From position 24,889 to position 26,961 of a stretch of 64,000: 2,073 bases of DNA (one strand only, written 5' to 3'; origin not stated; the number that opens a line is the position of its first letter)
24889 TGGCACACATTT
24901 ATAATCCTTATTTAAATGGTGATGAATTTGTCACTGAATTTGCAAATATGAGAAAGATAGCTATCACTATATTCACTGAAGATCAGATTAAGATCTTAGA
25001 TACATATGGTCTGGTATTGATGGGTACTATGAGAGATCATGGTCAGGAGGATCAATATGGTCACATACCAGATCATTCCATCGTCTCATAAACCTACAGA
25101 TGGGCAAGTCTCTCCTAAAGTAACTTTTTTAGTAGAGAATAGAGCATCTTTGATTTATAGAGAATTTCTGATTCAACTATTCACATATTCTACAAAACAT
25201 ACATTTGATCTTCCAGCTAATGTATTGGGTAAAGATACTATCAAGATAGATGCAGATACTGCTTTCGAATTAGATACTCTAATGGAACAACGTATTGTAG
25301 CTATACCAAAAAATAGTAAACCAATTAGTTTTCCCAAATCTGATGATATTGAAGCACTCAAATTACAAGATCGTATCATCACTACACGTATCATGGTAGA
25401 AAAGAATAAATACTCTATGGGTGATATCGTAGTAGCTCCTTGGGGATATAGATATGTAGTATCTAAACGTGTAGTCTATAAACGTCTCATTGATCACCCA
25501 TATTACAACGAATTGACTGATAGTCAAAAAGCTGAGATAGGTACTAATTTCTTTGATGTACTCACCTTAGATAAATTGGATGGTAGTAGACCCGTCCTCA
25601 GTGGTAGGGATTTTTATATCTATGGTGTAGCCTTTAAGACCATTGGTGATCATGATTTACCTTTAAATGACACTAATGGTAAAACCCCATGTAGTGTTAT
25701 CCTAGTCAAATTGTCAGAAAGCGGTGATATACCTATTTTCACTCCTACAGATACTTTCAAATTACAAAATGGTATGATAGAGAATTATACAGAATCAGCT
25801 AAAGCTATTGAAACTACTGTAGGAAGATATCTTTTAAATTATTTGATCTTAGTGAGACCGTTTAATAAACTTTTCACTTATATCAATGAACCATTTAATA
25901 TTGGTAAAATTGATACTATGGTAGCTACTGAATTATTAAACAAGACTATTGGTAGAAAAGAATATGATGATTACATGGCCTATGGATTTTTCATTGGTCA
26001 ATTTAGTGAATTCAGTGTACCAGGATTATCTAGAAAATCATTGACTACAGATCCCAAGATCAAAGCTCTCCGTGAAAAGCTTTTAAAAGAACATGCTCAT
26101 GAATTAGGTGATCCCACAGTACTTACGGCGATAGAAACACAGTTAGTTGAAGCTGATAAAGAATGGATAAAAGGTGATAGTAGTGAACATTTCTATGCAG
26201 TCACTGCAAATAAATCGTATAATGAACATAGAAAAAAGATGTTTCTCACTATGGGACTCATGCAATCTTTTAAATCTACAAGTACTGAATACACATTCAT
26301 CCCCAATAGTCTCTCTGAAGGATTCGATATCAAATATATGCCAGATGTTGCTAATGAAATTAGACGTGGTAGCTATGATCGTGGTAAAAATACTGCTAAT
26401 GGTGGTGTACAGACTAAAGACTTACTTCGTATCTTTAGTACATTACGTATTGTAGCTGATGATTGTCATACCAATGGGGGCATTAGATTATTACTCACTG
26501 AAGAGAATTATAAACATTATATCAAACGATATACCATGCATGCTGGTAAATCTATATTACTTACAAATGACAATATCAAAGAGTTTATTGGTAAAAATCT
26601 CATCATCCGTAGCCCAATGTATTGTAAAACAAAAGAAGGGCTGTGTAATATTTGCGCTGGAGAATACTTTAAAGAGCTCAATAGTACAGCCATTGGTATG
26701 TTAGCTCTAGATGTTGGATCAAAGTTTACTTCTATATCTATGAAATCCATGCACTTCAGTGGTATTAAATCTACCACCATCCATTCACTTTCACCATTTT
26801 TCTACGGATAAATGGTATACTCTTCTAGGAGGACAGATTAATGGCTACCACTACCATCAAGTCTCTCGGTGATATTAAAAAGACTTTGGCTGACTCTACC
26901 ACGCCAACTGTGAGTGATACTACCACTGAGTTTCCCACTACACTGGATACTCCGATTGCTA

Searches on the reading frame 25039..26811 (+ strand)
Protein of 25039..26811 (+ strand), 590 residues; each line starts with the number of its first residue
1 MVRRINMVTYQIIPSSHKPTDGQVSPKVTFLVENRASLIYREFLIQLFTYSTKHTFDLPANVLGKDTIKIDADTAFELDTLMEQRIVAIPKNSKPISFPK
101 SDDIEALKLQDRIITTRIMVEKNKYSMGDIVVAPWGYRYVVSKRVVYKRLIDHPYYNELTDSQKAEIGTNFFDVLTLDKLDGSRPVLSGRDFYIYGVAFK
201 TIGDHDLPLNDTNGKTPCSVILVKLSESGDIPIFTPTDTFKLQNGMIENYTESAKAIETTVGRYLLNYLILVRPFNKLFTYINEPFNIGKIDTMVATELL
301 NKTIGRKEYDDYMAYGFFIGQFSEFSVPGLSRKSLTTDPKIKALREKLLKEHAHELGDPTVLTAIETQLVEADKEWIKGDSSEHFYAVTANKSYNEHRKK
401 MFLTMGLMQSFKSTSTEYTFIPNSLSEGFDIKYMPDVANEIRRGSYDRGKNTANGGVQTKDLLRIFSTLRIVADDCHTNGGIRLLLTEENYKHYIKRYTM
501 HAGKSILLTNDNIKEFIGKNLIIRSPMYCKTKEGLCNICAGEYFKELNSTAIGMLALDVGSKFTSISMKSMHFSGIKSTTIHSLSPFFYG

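Call 102: search_protein_families(library=phrogs, proteins=[window:25039-26811:+], max_evalue=0.00001)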
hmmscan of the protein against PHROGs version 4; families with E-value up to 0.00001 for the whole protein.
window:25039-26811:+ (590 aa): 2 families
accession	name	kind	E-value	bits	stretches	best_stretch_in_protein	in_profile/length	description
phrog_2962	-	DNA, RNA and nucleotide metabolism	1.5e-102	344.5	1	230-579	71-424/433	RNA polymerase beta subunit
phrog_3015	-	DNA, RNA and nucleotide metabolism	2.9e-10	40.2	1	470-557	266-358/653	RNA polymerase beta subunit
